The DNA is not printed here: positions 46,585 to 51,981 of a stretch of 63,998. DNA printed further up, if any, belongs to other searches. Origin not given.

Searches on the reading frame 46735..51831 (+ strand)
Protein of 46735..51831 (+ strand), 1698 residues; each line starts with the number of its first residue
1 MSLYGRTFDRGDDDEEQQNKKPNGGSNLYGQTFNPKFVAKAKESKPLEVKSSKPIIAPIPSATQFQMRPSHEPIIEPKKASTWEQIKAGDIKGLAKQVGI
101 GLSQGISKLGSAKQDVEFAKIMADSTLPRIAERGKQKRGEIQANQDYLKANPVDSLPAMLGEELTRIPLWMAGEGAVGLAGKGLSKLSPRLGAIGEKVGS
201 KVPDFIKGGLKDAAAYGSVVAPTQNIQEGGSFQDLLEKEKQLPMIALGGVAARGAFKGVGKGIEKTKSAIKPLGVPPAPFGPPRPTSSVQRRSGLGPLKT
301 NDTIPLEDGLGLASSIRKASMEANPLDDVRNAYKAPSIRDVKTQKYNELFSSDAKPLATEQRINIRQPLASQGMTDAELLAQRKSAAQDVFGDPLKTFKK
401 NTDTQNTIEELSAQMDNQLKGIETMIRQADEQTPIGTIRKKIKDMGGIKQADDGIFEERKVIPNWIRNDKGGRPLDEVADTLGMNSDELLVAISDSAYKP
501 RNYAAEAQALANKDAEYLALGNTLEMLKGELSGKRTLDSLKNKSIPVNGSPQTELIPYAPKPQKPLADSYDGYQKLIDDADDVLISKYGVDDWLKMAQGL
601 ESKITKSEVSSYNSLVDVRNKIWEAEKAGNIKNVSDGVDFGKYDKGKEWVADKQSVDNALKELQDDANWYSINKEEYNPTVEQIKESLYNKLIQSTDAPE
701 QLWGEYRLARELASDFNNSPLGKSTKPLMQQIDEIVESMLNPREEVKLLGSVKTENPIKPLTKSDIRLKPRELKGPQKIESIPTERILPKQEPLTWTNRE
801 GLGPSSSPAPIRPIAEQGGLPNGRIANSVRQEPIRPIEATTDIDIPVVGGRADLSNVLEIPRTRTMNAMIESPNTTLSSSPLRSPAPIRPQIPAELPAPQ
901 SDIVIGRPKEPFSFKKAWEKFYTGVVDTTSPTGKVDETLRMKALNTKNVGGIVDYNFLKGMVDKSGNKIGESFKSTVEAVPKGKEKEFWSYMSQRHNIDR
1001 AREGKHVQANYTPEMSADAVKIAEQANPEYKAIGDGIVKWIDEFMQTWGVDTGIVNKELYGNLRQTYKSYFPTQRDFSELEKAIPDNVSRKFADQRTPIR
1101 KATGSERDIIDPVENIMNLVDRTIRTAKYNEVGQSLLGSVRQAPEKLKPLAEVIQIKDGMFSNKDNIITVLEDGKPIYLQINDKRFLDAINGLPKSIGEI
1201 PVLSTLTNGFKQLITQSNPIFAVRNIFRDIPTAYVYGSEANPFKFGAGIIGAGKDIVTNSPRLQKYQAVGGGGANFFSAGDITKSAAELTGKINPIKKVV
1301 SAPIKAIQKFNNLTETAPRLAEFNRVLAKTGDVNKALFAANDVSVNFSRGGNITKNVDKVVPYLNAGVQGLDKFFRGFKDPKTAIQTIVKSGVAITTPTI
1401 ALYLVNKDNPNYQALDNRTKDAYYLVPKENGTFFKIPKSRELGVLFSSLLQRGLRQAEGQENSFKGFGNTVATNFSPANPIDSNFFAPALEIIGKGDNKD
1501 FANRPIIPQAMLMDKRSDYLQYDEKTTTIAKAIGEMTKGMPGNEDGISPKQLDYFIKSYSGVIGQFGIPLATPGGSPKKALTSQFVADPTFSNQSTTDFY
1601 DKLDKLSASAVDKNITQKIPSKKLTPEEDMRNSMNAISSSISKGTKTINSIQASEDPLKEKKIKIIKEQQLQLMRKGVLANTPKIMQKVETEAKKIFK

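Call 80: find_related_loci(query=window:46735-51831:+, collection=viral_contigs, flank=10000)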
Query window:46735-51831:+ (1698 aa) in viral_contigs; peptide patterns used: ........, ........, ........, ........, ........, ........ (x = any residue, [..] = any of these).
10 stretches matched a pattern; 9 encode a relative of the query (tblastn E <= 1e-3); 9 distinct loci.
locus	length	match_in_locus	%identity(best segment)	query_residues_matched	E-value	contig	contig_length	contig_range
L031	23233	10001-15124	58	167-1697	0e+0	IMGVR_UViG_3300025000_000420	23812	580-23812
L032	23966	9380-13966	68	63-1697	0e+0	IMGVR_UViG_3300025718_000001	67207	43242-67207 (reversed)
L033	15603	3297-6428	69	80-1697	0e+0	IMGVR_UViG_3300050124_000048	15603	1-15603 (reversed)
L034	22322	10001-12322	59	895-1673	0e+0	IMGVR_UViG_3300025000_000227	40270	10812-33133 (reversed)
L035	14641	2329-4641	59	891-1665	0e+0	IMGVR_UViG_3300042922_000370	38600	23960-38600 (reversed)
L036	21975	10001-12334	54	896-1675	0e+0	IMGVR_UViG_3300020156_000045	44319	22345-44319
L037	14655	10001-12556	41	843-1675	1e-177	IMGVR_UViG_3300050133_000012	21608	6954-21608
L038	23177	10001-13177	66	158-1697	0e+0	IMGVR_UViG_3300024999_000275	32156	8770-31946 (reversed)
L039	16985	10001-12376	37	918-1675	2e-140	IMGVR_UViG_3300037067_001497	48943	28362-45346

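Call 86: search_protein_families(library=phrogs, max_evalue=0.00001, proteins=[window:46735-51831:+])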
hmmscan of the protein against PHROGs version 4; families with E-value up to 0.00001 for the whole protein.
window:46735-51831:+ (1698 aa): 3 families
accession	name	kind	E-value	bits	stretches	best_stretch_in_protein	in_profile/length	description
phrog_9854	-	unknown function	7.4e-43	147.5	1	915-1677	844-1630/1636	-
phrog_14770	-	unknown function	1.9e-21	75.7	1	1051-1666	2697-3402/3427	-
phrog_15406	-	other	1.3e-06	26.8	1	1305-1450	2185-2336/2789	DNA methyltransferase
